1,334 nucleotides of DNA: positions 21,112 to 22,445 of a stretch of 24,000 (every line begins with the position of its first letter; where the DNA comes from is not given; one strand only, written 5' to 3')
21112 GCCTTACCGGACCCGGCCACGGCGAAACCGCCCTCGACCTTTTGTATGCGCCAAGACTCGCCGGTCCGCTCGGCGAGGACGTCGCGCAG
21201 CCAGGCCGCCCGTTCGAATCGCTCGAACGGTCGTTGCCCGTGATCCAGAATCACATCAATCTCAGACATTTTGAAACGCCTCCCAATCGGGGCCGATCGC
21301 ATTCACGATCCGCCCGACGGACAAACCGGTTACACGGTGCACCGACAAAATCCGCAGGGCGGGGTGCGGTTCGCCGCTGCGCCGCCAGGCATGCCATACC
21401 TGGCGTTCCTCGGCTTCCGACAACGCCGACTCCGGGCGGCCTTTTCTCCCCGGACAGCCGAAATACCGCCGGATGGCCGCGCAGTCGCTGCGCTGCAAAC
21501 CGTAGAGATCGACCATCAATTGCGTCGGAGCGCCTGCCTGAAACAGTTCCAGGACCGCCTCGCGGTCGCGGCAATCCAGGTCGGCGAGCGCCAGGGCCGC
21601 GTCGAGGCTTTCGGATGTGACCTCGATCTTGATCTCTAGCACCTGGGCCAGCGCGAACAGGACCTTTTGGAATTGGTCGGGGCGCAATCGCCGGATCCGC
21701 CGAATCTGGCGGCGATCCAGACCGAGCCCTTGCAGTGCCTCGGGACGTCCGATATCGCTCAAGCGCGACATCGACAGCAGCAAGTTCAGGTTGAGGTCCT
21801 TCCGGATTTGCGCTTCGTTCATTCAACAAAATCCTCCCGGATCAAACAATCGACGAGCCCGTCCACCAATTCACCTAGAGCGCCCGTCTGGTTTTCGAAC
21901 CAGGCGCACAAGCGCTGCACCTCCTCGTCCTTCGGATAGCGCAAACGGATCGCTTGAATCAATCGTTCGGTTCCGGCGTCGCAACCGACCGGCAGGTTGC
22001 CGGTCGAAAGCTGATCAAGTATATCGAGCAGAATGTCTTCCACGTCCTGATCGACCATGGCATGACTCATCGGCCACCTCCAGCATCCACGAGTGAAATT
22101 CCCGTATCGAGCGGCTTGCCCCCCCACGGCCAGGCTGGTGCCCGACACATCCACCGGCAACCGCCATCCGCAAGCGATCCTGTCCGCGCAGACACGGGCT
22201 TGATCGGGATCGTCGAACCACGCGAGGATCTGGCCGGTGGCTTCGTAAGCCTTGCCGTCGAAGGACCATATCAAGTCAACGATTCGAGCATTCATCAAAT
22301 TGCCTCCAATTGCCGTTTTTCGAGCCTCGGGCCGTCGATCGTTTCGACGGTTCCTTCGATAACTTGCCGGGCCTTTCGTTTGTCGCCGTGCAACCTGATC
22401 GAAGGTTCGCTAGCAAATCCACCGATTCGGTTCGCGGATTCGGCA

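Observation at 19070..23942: Seven-gene translationally coupled operon mixing replication, envelope and relaxase-like functions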

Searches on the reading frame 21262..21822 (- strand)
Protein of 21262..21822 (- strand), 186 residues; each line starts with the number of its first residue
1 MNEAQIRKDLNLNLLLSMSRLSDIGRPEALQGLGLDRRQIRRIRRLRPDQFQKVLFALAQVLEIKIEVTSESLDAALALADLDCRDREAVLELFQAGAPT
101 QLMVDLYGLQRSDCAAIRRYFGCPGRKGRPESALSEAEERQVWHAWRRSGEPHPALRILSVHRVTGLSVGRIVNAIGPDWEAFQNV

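Call 5: search_protein_families(library=pfam, proteins=[window:21265-21822:-], max_evalue=0.1)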
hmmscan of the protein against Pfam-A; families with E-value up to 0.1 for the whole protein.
window:21265-21822:- (186 aa): 5 families
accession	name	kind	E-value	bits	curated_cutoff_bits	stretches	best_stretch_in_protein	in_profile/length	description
PF11198.13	DUF2857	-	6e-21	75.3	36.8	1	16-177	6-169/174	Protein of unknown function (DUF2857)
PF12625.12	Arabinose_bd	-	0.0039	17.8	27.6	0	104-134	144-174/185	Arabinose-binding domain of AraC transcription regulator, N-term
PF24410.1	wHTH-HSP90_Na-assoc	-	0.044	14.6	23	0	144-173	18-47/55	wHTH-Hsp90_Na associated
PF25317.1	SAM_SMF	-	0.047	14.4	27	0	27-53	36-62/65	SMF/DprA SAM domain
PF20432.4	Xre-like-HTH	-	0.077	13.7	25.8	1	5-55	5-59/63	Antitoxin Xre-like helix-turn-helix domain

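Call 6: search_protein_families(library=ncbifam, proteins=[window:21265-21822:-], max_evalue=0.1)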
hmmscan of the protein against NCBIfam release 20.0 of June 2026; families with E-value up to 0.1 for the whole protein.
window:21265-21822:- (186 aa): 0 families

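Call 7: search_protein_families(library=phrogs, proteins=[window:21265-21822:-], max_evalue=0.01)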
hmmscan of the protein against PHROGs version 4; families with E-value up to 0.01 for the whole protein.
window:21265-21822:- (186 aa): 1 family
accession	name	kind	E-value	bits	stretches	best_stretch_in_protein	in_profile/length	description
phrog_37384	-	unknown function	1.7e-10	41.6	1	30-150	29-146/200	-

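Call 9: find_encoding_contigs(protein=window:21262-21822:-, flank=10000, max_places=6)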
Protein window:21262-21822:- (186 aa): 1 contig read that carries it; 1 place shown.
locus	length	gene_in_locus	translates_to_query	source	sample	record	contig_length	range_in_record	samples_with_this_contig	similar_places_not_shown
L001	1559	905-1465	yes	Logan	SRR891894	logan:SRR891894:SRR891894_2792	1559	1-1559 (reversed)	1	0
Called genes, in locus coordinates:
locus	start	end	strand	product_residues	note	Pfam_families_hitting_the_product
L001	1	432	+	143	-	?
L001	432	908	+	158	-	-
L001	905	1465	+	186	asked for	PF11198:DUF2857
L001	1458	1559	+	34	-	?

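Call 22: find_homologous_proteins(query=window:21265-21822:-, max_evalue=0.001)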
Query window:21265-21822:- (186 aa): 1 proteins with E <= 0.001 among 672 candidates.
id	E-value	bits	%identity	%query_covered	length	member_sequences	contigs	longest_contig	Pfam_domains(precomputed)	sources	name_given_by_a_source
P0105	5.5e-110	383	96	100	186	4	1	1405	PF11198.14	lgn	-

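Call 30: search_protein_representatives(protein=window:21265-21822:-)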
Query: 186 residues. Proteins with E-value up to 0.001 (for the whole library): 117; up to 1e-10: 11; up to 1e-30: 1. The best 117 are listed.
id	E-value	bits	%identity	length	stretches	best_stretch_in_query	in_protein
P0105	1.8e-110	383.0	96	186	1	1-186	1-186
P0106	2.3e-29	118.8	40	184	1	1-176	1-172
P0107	1.0e-26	110.2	38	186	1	5-176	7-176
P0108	1.8e-17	80.1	32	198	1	5-181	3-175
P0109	6.6e-14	68.5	26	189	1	4-180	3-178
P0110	8.2e-14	68.2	30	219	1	14-176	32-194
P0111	4.2e-13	65.9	31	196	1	8-172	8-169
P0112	3.3e-11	59.7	29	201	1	7-182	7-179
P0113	3.3e-11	59.7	30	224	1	8-172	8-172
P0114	5.8e-11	58.9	30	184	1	7-182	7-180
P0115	9.2e-11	58.2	28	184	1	25-171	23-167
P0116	3.8e-10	56.2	33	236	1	10-174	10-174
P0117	4.1e-10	56.1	32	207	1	8-163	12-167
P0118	4.5e-10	56.0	29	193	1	5-181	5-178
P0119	9.5e-10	54.9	26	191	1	3-169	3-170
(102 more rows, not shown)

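Call 47: find_related_loci(query=A5, collection=metagenome_contigs, flank=10000)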
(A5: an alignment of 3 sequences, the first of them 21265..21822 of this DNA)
Query A5 (186 aa) in metagenome_contigs; peptide patterns used: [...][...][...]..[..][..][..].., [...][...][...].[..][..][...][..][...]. (x = any residue, [..] = any of these).
491 stretches matched a pattern; 3 encode a relative of the query (tblastn E <= 1e-3); 3 distinct loci.
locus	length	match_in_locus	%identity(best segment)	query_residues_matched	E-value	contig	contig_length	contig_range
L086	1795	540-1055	37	3-176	7e-34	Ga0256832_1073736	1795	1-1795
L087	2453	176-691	39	1-176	1e-29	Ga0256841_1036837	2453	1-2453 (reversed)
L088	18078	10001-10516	38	1-176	3e-28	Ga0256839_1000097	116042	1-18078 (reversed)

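Call 50: search_protein_families(library=pfam, proteins=[L088:2697-5405:-, L088:6325-7290:+, L088:7287-7616:+, L088:8091-8900:+, L088:8893-10011:+, L088:10548-11405:+, L088:11402-11926:+, L088:11989-12837:+, L088:13110-13898:+, L088:15299-16033:+], max_evalue=0.01)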
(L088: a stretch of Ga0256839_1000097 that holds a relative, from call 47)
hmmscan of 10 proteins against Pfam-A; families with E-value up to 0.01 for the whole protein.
L088:2697-5405:- (902 aa): 7 families
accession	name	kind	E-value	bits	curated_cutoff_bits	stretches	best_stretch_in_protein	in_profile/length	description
PF00478.31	IMPDH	-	5e-166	552.3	25.6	1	420-888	1-345/345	IMP dehydrogenase / GMP reductase domain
PF00571.33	CBS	-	5.4e-24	84.7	24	2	506-552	6-52/57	CBS domain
PF03060.21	NMO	-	1.2e-11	45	28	2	629-784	89-233/331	Nitronate monooxygenase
PF01070.24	FMN_dh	-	9.4e-11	41.8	24.9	1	670-777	207-306/350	FMN-dependent dehydrogenase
PF01645.23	Glu_synthase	-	3.5e-05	23.6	20.4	1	689-774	214-305/369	Conserved region in glutamate synthase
PF00977.27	His_biosynth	-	8.6e-05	22.5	23.6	1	734-775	63-104/228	Histidine biosynthesis protein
PF04131.20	NanE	-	0.0026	17.4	27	1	644-776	55-176/192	Putative N-acetylmannosamine-6-phosphate epimerase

L088:6325-7290:+ (321 aa): 12 families
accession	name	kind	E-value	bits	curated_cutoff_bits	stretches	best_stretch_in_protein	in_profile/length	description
PF21783.3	YNCE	-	5.7e-30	105.2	27.1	3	196-275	254-333/339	YNCE-like beta-propeller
PF10282.15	Lactonase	-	1.1e-16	61.4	21.7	2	98-211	189-318/344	Lactonase, 7-bladed beta-propeller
PF02239.22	Cytochrom_D1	-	5.7e-16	58.5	25.5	2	122-224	15-117/368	Cytochrome D1 heme domain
PF25174.1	Beta-prop_THOC3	-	9.3e-15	54.8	305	2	195-306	59-167/272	THOC3 beta-propeller domain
PF01731.26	Arylesterase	-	5.4e-10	39.8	21.3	0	175-212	45-82/86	Arylesterase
PF01436.27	NHL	-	9.7e-08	32.1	20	0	143-162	3-21/28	NHL repeat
PF23414.1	Beta-prop_EML_2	-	1.3e-07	31.7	90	0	238-297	10-68/266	Echinoderm microtubule-associated protein second beta-propeller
PF16819.11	DUF5074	-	1e-06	28.5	27.2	0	26-93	152-219/353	Domain of unknown function (DUF5074)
PF24684.1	Vgb_lyase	-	1.2e-05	24.7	50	1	19-286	15-282/290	Virginiamycin B lyase family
PF08450.18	SGL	-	0.00034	20.7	26.3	0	144-212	136-211/246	SMP-30/Gluconolactonase/LRE-like region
PF05096.18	Glu_cyclase_2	-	0.001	19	22.3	0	163-268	60-162/249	Glutamine cyclotransferase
PF23393.2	Beta-prop_WDR90_POC16_2nd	-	0.0041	16.8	60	0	239-299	7-67/291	WDR90/POC16, second beta-propeller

L088:7287-7616:+ (109 aa): 1 family
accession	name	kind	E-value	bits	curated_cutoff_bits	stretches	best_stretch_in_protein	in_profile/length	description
PF04287.17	DUF446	-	5e-34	116.7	25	1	11-106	3-98/98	tRNA pseudouridine synthase C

L088:8091-8900:+ (269 aa): 9 families
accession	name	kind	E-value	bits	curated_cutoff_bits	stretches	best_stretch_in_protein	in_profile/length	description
PF13614.12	AAA_31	-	8.1e-24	85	27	1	2-149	3-154/177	AAA domain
PF01656.29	CbiA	-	3.7e-17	62.9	25.4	1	3-155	1-54/125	CobQ/CobB/MinD/ParA nucleotide binding domain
PF02374.21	ArsA_ATPase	-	2.1e-10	40.7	24.3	1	5-55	5-55/305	Anion-transporting ATPase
PF07015.17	VirC1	-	4.5e-10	39.7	24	1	2-50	3-51/231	VirC1 protein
PF06564.18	CBP_BcsQ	-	8.2e-10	39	21.3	1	2-140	3-143/234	Cellulose biosynthesis protein BcsQ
PF10609.15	ParA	-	1.1e-07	32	27.1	1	2-38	5-41/246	NUBPL iron-transfer P-loop NTPase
PF09140.17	MipZ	-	9.3e-07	28.8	20.7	1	2-142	2-129/262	ATPase MipZ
PF00142.24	Fer4_NifH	-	0.00031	20.7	25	1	8-42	7-41/271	4Fe-4S iron sulfur cluster binding proteins, NifH/frxC family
PF00448.28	SRP54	-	0.0073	16.4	22.7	0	11-38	11-38/196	SRP54-type protein, GTPase domain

L088:8893-10011:+ (372 aa): 0 families

L088:10548-11405:+ (285 aa): 1 family
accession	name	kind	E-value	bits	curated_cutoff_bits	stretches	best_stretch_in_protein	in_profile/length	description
PF07042.17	TrfA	-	8.6e-08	32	22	1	204-255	215-266/282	TrfA protein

L088:11402-11926:+ (174 aa): 0 families

L088:11989-12837:+ (282 aa): 1 family
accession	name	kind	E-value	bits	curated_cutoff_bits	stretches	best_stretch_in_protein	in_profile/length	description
PF07042.17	TrfA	-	8.4e-13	48.4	22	1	18-252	21-260/282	TrfA protein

L088:13110-13898:+ (262 aa): 1 family
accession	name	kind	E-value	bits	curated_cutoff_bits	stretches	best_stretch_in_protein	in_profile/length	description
PF08900.16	AcaB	-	2.8e-55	187.9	27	1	22-228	1-212/215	Transcriptional regulator AcaB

L088:15299-16033:+ (244 aa): 1 family
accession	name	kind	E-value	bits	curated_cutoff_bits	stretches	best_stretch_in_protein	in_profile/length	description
PF00436.31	SSB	-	1.6e-37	128.1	26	1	96-200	1-104/104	Single-strand binding protein family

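Call 53: search_solved_structures(query=A2, max_evalue=10)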
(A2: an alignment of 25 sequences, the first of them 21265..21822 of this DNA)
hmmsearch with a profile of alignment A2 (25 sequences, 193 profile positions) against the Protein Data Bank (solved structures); distinct sequences matched with E-value up to 10: 8.
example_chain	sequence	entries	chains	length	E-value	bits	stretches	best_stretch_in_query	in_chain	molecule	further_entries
8j56_A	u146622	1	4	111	1.2e-06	31.5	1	8-99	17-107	Flagellar transcriptional regulator FlhD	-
1g8e_A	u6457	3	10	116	2.3e-05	27.3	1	8-71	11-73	FLAGELLAR TRANSCRIPTIONAL ACTIVATOR FLHD | Transcriptional activator flhD | Flagellar transcriptional regulator FlhD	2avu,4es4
4d49_A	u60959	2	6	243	3.6e-05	26.7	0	67-103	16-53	ARMADILLO REPEAT PROTEIN ARM00027 | YIII(Dq.V1)4CPAF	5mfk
5hxg_B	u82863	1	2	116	5e-05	26.2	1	8-70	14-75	Flagellar transcriptional regulator FlhD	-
5mfi_A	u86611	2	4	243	5.3e-05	26.1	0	67-104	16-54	YIII(Dq.V2)4CqI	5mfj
4d4e_A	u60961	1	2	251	0.0019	21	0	67-103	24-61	ARMADILLO REPEAT PROTEIN ARM00016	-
5mfb_A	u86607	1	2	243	0.0027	20.5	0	67-103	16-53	YIII(Dq)4CqI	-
7bqb_A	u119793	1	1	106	0.076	15.8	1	23-51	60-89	NF6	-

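Call 77: predict_structure(alignment_id=A2)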
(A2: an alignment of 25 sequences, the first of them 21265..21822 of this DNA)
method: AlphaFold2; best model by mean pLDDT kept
length: 186 residues; sequences in the alignment: 25
mean_pLDDT: 84.7   pTM: 0.62
mean pLDDT of the five models: 84.7, 84.4, 83.5, 82.4, 79.6
residues with pLDDT >= 90: 64; 70-90: 100; 50-70: 21; < 50: 1
segments of 3 or more residues with pLDDT < 50: none
pLDDT, mean of each block of 10 residues (from residue 1): 82 88 87 89 89 83 72 76 83 92 90 87 70 89 94 92 95 81 60
secondary structure, 60 per line:
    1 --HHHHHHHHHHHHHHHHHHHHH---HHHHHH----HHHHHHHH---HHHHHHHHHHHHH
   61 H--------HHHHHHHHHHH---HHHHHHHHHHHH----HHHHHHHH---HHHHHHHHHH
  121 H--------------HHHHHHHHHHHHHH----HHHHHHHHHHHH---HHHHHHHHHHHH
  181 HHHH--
elements in order: H3-23 H27-32 H37-44 H48-61 H70-80 H84-95 H100-107 H111-121 H136-149 H154-165 H169-184

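Call 82: fold_search(model_id=the predicted structure, library=pdb)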
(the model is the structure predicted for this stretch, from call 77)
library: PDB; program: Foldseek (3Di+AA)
matches with E <= 10: 142; with E <= 0.001: 0
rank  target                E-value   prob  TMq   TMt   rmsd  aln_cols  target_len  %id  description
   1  2lvs_MODEL_1_A        6.8e-01  0.41  0.19  0.32  12.3       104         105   15  NMR solution structure of a CRISPR repeat binding protein (released 2013-01-23)
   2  8r3m_F                8.7e-01  0.14  0.22  0.16  23.4       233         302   12  Mycobacterium smegnatis RNA polymerase transcription initiation complex with SigmaA, RbpA, HelD N-terminal, CO and PCh (released 2024-10-02)
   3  1g8e_A                1.2e+00  0.89  0.28  0.50   5.8        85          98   21  CRYSTAL STRUCTURE OF FLHD FROM ESCHERICHIA COLI (released 2001-03-07)
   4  9a7s_A                1.3e+00  0.08  0.16  0.13  20.7       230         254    9  Integrative model of RPSD-RPOB by crosslinking MS and deep learning (released 2024-09-18)
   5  5wc9_E                1.3e+00  0.13  0.18  0.23  16.0       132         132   12  Human Pit-1 and 4xCATT DNA complex (released 2017-11-22)
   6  9din_A                1.3e+00  0.12  0.18  0.21  14.8       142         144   11  Structure of ClpC1 N-terminal Domain complexed with semi-synthetic Rufomycin analog (released 2025-04-16)
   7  1rqb                  1.3e+00  0.05  0.13  0.07  19.7       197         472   13  Propionibacterium shermanii transcarboxylase 5S subunit (released 2004-09-07)
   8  2iw5_B                1.5e+00  0.21  0.21  0.29  24.6       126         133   14  Structural Basis for CoREST-Dependent Demethylation of Nucleosomes by the Human LSD1 Histone Demethylase (released 2006-08-09)
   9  9a58_A                1.5e+00  0.08  0.19  0.12  24.9       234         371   11  Integrative model of SIGA-RPOC by crosslinking MS and deep learning (released 2024-09-18)
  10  8j56_B                1.6e+00  0.84  0.30  0.48   5.0        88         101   19  Crystal structure of the FlhDC complex from Cupriavidus necator (released 2024-02-28)
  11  1gv2                  1.6e+00  0.20  0.20  0.32  12.1       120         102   15  CRYSTAL STRUCTURE OF C-MYB R2R3 (released 2003-07-03)
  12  7svw_B                1.6e+00  0.16  0.21  0.10  20.1       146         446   11  Strand-transfer complex of TnsB from ShCAST (released 2022-08-10)
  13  7dvq_L                1.6e+00  0.44  0.25  0.42  11.4       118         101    8  Cryo-EM Structure of the Activated Human Minor Spliceosome (minor Bact Complex) (released 2021-03-31)
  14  1h89_C                1.7e+00  0.33  0.22  0.34  11.1       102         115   17  CRYSTAL STRUCTURE OF TERNARY PROTEIN-DNA COMPLEX2 (released 2002-01-28)
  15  5wc9_F                1.8e+00  0.15  0.20  0.27  16.3       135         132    9  Human Pit-1 and 4xCATT DNA complex (released 2017-11-22)
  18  8j56_E                2.2e+00  0.72  0.28  0.51   5.5        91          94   21  Crystal structure of the FlhDC complex from Cupriavidus necator (released 2024-02-28)
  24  1g8e_B                2.8e+00  0.91  0.28  0.60   4.0        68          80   19  CRYSTAL STRUCTURE OF FLHD FROM ESCHERICHIA COLI (released 2001-03-07)
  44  8j56_A                4.1e+00  0.80  0.26  0.68   4.1        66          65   21  Crystal structure of the FlhDC complex from Cupriavidus necator (released 2024-02-28)
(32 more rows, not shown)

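Call 86: search_protein_families(library=padloc, proteins=[window:21265-21822:-], max_evalue=0.01)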
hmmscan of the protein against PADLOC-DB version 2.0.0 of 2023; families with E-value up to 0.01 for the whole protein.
window:21265-21822:- (186 aa): 0 families

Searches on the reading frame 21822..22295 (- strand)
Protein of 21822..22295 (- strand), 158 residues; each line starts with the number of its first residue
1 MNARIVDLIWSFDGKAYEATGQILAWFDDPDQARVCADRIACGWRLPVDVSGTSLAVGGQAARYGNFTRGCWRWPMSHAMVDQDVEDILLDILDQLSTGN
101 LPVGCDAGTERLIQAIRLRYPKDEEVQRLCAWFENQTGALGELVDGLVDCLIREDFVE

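Call 5: search_protein_families(library=pfam, proteins=[window:21822-22295:-], max_evalue=0.1)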
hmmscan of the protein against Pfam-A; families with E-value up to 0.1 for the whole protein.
window:21822-22295:- (158 aa): 1 family
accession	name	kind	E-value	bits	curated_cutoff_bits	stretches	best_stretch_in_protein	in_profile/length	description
PF19956.5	EAD2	-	0.074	13.7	23.8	0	106-132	53-79/81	Effector-associated domain 2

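Call 6: search_protein_families(library=ncbifam, proteins=[window:21822-22295:-], max_evalue=0.1)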
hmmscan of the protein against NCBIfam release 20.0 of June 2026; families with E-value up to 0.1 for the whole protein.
window:21822-22295:- (158 aa): 0 families

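Call 7: search_protein_families(library=phrogs, proteins=[window:21822-22295:-], max_evalue=0.01)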
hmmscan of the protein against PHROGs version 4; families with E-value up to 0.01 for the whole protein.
window:21822-22295:- (158 aa): 0 families

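Call 86: search_protein_families(library=padloc, proteins=[window:21822-22295:-], max_evalue=0.01)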
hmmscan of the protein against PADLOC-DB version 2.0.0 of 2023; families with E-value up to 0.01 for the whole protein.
window:21822-22295:- (158 aa): 0 families

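Call 89: search_solved_structures(query=window:21822-22295:-, max_evalue=10)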
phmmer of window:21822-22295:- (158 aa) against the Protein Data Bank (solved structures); distinct sequences matched with E-value up to 10: 8.
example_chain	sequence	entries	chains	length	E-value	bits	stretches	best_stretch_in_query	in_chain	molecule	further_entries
6t2b_A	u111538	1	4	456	0.62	13.2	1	43-82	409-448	Glycosyl hydrolase family 109 protein 2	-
4ixn_A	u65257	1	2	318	0.81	12.8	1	52-102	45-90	Uncharacterized GTP-binding protein YjiA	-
8ske_A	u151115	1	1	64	0.83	12.8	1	23-54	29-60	Miniprotein EEHEE_rd4_0642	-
3k2w_A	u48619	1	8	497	0.84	12.8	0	51-84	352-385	Betaine-aldehyde dehydrogenase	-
6usn_A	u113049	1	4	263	0.95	12.6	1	103-150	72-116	Sepiapterin reductase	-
1nas_A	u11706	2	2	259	1.5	12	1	102-148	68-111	SEPIAPTERIN REDUCTASE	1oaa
1sep_A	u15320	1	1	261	1.5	11.9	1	102-148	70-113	SEPIAPTERIN REDUCTASE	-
5up1_A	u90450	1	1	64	1.8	11.7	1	20-56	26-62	EEHEE_rd3_1049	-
